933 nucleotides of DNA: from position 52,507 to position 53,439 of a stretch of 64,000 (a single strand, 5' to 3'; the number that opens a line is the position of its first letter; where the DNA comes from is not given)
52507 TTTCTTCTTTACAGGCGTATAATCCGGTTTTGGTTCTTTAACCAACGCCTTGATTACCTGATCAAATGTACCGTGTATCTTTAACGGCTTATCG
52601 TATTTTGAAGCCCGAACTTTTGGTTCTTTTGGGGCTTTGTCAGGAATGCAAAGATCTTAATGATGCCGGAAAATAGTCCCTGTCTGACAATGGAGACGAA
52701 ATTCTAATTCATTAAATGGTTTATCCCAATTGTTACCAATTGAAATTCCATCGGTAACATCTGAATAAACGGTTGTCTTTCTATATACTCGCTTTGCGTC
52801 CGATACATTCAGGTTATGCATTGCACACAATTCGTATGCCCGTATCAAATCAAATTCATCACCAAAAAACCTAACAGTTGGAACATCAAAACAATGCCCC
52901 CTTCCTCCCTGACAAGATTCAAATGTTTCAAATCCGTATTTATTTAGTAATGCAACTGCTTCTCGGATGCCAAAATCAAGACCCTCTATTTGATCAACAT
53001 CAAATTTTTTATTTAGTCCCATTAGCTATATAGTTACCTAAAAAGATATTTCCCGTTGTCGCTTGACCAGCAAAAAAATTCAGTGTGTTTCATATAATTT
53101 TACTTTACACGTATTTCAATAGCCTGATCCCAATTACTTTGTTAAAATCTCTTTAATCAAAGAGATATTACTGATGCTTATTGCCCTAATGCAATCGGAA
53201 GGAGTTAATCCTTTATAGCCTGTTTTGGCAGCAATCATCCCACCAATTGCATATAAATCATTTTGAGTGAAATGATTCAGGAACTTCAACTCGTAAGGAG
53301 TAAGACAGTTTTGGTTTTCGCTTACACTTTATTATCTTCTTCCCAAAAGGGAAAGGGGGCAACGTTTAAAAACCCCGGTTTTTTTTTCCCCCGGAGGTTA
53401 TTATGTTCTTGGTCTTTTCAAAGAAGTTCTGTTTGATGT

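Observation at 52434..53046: ORF-carrying miniature transposon in a phage: 28-bp terminal inverted repeats plus a perfect 8-bp target-site duplication, with no transposase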

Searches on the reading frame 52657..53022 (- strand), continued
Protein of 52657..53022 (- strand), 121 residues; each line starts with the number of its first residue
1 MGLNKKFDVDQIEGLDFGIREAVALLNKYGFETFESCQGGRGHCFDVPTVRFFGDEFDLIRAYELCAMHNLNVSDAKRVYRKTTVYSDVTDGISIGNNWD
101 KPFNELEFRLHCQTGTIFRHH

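Call 73: search_dna_similar(query=L002:656-1573:+, collection=plasmids, mode=protein, max_rows=15)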
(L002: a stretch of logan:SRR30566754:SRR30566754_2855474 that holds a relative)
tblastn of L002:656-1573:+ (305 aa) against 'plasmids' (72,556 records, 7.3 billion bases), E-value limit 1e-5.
Records with a match: 505; places in all: 717; records where one place covers at least 80% of the query: 370.
Best place of each record, by identity: <60% 505.
By first word of the organism name: Sinorhizobium 44; Pseudosulfitobacter 30; Ralstonia 30; Acinetobacter 29; Aeromonas 20; Xanthomonas 18; Rhizobium 17; Mesorhizobium 15; Haloarcula 13; Chondrinema 12; and 121 more.
By predicted mobility (MOB-suite, as given by PLSDB): non-mobilizable 263; conjugative 146; mobilizable 96.
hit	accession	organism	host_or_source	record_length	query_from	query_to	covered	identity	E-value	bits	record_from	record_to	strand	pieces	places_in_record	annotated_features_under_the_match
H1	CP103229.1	Bacteroides faecis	Homo sapiens,cell culture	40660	1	304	100%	48.5%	6e-83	279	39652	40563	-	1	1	IS1595 family transposase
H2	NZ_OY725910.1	Bacteroides finegoldii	-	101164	1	278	91%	49.5%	2e-77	263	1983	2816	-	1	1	none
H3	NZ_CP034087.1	Methylocystis rosea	cell culture,groundwater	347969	1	304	100%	43.8%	8e-72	247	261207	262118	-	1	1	IS1595 family transposase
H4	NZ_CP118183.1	Entomospira culicis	Culex pipiens,cell culture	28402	1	303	99%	43.8%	2e-78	266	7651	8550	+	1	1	IS1595 family transposase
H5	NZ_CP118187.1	Entomospira culicis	Culex pipiens,cell culture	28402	1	303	99%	43.8%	2e-78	266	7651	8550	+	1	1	IS1595 family transposase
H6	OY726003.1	Phocaeicola massiliensis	-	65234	1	274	90%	46.9%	1e-71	247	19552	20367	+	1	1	record has no annotation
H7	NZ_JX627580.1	Methylobacterium oryzae CBMB20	-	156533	12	302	95%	39.8%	9e-58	207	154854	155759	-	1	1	IS1595 family transposase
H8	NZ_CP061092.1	Roseomonas marmotae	Marmota himalayana,pure culture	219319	13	300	94%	39.8%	3e-57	206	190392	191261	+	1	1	IS1595 family transposase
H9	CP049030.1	Rhodobacteraceae bacterium SC52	Apostichopus japonicus,pure ...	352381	1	266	87%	41.4%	1e-57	206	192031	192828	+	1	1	none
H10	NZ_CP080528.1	Mesorhizobium sp. AR07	Oxytropis sp.,Cell culture,root nodule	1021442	14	300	94%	38.0%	2e-54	197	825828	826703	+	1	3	record has no annotation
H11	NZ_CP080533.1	Mesorhizobium sp. AR02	Oxytropis sp.,Cell culture,root nodule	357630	14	302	94%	37.1%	2e-38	185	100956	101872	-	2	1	none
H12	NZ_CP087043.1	Pseudosulfitobacter pseudonitzschiae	Mediolabrus comicus,The surface ...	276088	13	301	95%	36.7%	1e-45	172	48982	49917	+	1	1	IS1595 family transposase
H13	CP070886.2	Pseudosulfitobacter pseudonitzschiae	Skeletonema costatum,The surface ...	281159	13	301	95%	36.7%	1e-45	172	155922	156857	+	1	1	IS1595 family transposase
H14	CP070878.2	Pseudosulfitobacter pseudonitzschiae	Skeletonema costatum,The surface ...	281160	13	301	95%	36.7%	1e-45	172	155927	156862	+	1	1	IS1595 family transposase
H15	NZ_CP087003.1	Pseudosulfitobacter pseudonitzschiae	Skeletonema costatum,The surface ...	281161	13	301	95%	36.7%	1e-45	172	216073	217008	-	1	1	IS1595 family transposase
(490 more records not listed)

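Call 74: search_dna_similar(query=L002:656-1573:+, collection=phages, mode=protein, max_rows=15)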
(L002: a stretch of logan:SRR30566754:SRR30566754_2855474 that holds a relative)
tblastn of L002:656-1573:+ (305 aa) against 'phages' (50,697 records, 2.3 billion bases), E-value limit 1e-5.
Records with a match: 6; places in all: 6; records where one place covers at least 80% of the query: 4.
Best place of each record, by identity: <60% 6.
By first word of the organism name: Bacteriophage 3; Streptococcus 2; Ralstonia 1.
By host as written in the record: - 3; Streptococcus gallolyticus BSJ31 1; Streptococcus gallolyticus BSJ27 1; Ralstonia solanacearum 1.
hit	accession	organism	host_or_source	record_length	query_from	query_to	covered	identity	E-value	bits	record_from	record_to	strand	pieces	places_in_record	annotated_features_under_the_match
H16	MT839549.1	Bacteriophage sp.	human fecal samples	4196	6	302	97%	42.8%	7e-70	240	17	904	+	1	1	record has no annotation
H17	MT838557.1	Bacteriophage sp.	human fecal samples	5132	2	285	93%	41.6%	4e-57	203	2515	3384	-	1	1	record has no annotation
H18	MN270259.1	Streptococcus phage phi-SgaBSJ31_rum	Streptococcus gallolyticus BSJ31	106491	22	267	81%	24.6%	6e-9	63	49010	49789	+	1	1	transposase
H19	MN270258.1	Streptococcus phage phi-SgaBSJ27_rum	Streptococcus gallolyticus BSJ27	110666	22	267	81%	24.6%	6e-9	63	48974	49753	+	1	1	transposase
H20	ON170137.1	Ralstonia phage YO084_1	Ralstonia solanacearum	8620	130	278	49%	30.7%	2e-8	61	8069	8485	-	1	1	record has no annotation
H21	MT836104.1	Bacteriophage sp.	human fecal samples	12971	14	123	36%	36.4%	8e-16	84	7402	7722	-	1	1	record has no annotation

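Call 75: get_annotated_region(hit=H1, flank=2500)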
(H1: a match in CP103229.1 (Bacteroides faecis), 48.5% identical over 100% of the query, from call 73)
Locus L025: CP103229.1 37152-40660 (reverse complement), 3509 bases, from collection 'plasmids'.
description: Bacteroides faecis strain BFG-554 plasmid unnamed1, complete sequence
organism: Bacteroides faecis (NCBI taxid 674529)
taxonomy: Bacteria; Bacteroidota; Bacteroidia; Bacteroidales; Bacteroidaceae; Bacteroides; Bacteroides faecis
host: -; source: Homo sapiens,cell culture; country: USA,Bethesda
typing (MOB-suite, as given by PLSDB): conjugative; replicon rep_cluster_663; relaxase MOBP; mating-pair formation MPF_T
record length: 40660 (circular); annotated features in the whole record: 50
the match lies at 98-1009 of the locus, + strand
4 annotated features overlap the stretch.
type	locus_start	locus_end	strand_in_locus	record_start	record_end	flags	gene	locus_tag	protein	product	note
CDS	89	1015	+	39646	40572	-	-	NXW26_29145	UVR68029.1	IS1595 family transposase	-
CDS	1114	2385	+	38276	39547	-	-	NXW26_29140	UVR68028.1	hypothetical protein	-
CDS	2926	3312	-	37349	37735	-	-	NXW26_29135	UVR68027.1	helix-turn-helix domain-containing protein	-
CDS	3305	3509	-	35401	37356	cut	-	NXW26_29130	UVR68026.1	type IV secretion system DNA-binding domain-containing protein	-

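Call 80: search_solved_structures(query=A2, max_evalue=1)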
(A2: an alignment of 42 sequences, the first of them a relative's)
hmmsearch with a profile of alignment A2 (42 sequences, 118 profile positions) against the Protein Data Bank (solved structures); distinct sequences matched with E-value up to 1: 0.

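Call 81: fold_search(model_id=the predicted structure, library=viral)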
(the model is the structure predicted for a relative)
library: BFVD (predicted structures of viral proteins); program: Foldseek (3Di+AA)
matches with E <= 10: 572; with E <= 0.001: 1
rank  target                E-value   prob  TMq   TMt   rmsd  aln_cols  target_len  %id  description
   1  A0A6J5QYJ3            3.2e-08  1.00  0.66  0.63   5.2       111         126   33  Uncharacterized protein [uncultured Caudovirales phage]
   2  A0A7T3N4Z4            2.3e-03  0.99  0.40  0.37   7.6       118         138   16  (no name in the UniProt tables at hand)
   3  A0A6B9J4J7            2.1e-02  0.93  0.42  0.36   6.9       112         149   17  Uncharacterized protein [Photobacterium phage PDCC-1]
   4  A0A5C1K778            5.3e-02  0.21  0.24  0.24  14.4       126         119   12  Uncharacterized protein [Pseudomonas phage vB_PaeM_PS119XW]
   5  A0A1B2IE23            6.0e-02  0.87  0.44  0.36   7.1       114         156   13  Uncharacterized protein [Erwinia phage vB_EamM_Kwan]
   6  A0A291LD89            6.0e-02  0.69  0.38  0.45   6.1       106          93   13  Uncharacterized protein [Aeromonas phage AS-szw]
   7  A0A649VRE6            8.1e-02  0.38  0.28  0.26   6.8        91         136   16  Uncharacterized protein [Corynebacterium phage EmiRose]
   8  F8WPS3                9.8e-02  0.75  0.33  0.40   6.8        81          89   12  (no name in the UniProt tables at hand)
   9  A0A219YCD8            9.8e-02  0.41  0.31  0.36   7.1       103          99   14  Uncharacterized protein [Aeromonas phage 65.2]
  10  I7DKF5                1.0e-01  0.35  0.26  0.26   8.0        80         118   14  Uncharacterized protein [Pseudomonas phage PA7]
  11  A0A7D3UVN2            1.2e-01  0.54  0.39  0.28   7.7       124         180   12  (no name in the UniProt tables at hand)
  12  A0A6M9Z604            1.3e-01  0.23  0.24  0.28  10.4       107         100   14  Uncharacterized protein [Vibrio phage vB_ValS_X1]
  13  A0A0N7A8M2            1.4e-01  0.18  0.26  0.25  13.4       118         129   13  (no name in the UniProt tables at hand)
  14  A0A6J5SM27            1.6e-01  0.21  0.22  0.19  12.5        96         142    6  Tail completion protein [uncultured Caudovirales phage]
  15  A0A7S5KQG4            1.6e-01  0.16  0.17  0.16  10.4        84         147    6  (no name in the UniProt tables at hand)
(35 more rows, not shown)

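Call 86: find_encoding_contigs(protein=P0005, flank=5000, max_places=3)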
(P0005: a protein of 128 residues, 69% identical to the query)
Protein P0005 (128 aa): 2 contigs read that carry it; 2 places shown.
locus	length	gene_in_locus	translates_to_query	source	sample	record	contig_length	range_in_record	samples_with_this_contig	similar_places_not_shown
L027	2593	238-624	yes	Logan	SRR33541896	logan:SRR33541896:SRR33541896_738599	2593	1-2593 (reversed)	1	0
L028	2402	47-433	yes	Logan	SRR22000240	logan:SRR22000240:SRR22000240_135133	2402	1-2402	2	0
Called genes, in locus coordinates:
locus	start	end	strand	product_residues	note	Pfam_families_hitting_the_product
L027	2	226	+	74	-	?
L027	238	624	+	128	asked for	-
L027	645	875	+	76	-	PF12762:DDE_Tnp_IS1595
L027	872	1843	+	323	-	-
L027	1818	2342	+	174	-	-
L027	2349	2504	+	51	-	-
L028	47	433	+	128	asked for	-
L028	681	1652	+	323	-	-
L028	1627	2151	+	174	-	-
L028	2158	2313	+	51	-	-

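Call 88: search_protein_representatives(alignment_id=A2)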
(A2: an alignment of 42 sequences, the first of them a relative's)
Query: 42 sequences, 118 profile positions. Proteins with E-value up to 0.001 (for the whole library): 1129; up to 1e-10: 429; up to 1e-30: 15. The best 150 are listed.
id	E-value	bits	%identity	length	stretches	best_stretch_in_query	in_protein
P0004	1.4e-51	189.4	-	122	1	4-117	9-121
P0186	9.9e-44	164.1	-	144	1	8-117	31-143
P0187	1.1e-43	163.9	-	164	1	7-117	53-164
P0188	1.5e-42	160.3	-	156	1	4-117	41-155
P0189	3.0e-42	159.3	-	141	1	8-117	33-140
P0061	6.3e-41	155.0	-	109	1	4-107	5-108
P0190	4.5e-37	142.6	-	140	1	5-117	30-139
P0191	2.0e-36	140.5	-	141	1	10-109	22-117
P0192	3.3e-35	136.6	-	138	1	8-107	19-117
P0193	3.9e-35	136.3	-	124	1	7-117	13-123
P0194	6.7e-35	135.6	-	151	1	10-117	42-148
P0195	3.2e-34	133.4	-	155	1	8-88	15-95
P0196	2.1e-32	127.5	-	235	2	5-77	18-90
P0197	2.4e-32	127.3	-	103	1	6-117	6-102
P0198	2.7e-32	127.2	-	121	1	7-83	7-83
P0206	9.4e-20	86.7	-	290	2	5-49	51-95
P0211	3.2e-18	81.8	-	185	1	8-111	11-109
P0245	6.1e-16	74.4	-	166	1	7-84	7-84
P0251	1.0e-15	73.7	-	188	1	9-76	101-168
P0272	3.7e-15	71.9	-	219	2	7-82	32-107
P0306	2.0e-14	69.5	-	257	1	5-76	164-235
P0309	2.2e-14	69.4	-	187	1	10-80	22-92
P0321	3.3e-14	68.8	-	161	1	10-75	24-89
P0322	3.3e-14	68.8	-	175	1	7-74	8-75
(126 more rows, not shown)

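Call 89: search_protein_families(library=pfam, proteins=[P0206, P0196, P0306, P0251, P0272, P0211, P0309, P0322, P0245, P0321], max_evalue=0.01)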
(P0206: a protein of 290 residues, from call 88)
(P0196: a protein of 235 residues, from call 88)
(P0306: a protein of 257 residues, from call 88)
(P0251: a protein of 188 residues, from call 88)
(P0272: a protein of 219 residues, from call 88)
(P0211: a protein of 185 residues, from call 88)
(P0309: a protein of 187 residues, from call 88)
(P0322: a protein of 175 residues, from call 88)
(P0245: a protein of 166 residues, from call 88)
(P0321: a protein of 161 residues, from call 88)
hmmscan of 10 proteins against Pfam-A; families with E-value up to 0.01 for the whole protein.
P0206 (290 aa): 0 families

P0196 (235 aa): 0 families

P0306 (257 aa): 0 families

P0251 (188 aa): 0 families

P0272 (219 aa): 0 families

P0211 (185 aa): 0 families

P0309 (187 aa): 0 families

P0322 (175 aa): 0 families

P0245 (166 aa): 0 families

P0321 (161 aa): 0 families

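Call 93: find_related_loci(query=L002:656-1573:+, collection=genome_contigs, flank=4000)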
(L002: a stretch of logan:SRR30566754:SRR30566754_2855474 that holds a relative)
Query L002:656-1573:+ (305 aa) in genome_contigs; peptide patterns used: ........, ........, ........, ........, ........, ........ (x = any residue, [..] = any of these).
36 stretches matched a pattern; 2 encode a relative of the query (tblastn E <= 1e-3); 2 distinct loci.
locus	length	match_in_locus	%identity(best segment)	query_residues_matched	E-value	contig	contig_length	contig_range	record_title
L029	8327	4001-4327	30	35-146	2e-6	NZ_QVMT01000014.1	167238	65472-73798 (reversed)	Emticicia sp. C21 contig14, whole genome shotgun sequence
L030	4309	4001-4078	54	52-77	3e-5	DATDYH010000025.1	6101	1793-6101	MAG TPA_asm: Candidatus Nanoarchaeia archaeon isolate SMAG_U8160 k141_343371, whole genome shotgun sequence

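Call 94: find_related_loci(query=A2, collection=viral_contigs, flank=4000)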
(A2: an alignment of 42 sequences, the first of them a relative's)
Query A2 (121 aa) in viral_contigs; peptide patterns used: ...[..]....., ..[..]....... (x = any residue, [..] = any of these).
75 stretches matched a pattern; 74 encode a relative of the query (tblastn E <= 1e-3); 74 distinct loci.
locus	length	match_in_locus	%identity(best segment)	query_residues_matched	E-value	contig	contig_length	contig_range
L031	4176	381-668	50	9-118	4e-30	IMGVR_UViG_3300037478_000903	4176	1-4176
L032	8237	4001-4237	45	15-100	3e-20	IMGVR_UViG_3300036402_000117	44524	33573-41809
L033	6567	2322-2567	43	15-103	3e-19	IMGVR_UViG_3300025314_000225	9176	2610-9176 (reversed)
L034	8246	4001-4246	43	15-103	6e-19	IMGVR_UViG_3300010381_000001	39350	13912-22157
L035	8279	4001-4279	42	15-112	5e-19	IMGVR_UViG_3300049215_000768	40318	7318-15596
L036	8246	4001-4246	45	12-100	9e-19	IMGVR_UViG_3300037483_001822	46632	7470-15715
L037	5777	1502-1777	42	6-109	1e-18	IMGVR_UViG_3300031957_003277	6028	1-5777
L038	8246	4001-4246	43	15-103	2e-18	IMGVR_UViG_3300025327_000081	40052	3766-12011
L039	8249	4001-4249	41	15-104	3e-18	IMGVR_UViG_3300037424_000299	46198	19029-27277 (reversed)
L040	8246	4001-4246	40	15-103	8e-18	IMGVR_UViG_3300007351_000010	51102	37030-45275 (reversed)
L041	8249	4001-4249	39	15-104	2e-17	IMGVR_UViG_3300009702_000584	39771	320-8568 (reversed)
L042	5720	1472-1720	40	15-104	8e-17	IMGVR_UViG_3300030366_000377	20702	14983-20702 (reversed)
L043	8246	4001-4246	42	15-103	3e-16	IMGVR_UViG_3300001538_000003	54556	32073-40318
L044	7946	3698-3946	42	15-104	1e-16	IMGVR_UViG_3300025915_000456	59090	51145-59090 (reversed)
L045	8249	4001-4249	42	15-104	1e-16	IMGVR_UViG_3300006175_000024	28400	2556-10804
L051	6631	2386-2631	43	15-103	6e-16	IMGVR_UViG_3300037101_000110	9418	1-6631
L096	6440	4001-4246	35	15-103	9e-12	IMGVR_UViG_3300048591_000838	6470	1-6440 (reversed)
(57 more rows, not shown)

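Call 95: find_related_loci(query=L002:656-1573:+, collection=viral_contigs, flank=4000)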
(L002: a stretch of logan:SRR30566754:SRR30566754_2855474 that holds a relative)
Query L002:656-1573:+ (305 aa) in viral_contigs; peptide patterns used: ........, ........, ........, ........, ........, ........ (x = any residue, [..] = any of these).
8 stretches matched a pattern, but none encodes a relative of the query by tblastn (E <= 1e-3).

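Call 102: search_dna_similar(query=window:52657-53022:-, collection=phages, mode=protein, max_evalue=0.001, max_rows=12)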
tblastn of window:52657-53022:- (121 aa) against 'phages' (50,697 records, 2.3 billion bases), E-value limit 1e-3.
No match.

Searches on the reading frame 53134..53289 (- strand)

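Call 5: search_protein_families(library=pfam, proteins=[window:53134-53289:-], max_evalue=1)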
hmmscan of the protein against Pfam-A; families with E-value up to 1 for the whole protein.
window:53134-53289:- (51 aa): 1 family
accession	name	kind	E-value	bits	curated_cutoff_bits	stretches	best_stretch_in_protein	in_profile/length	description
PF22364.1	VID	-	0.0081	16.4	27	1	21-50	13-42/64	VirG insertion domain (VID)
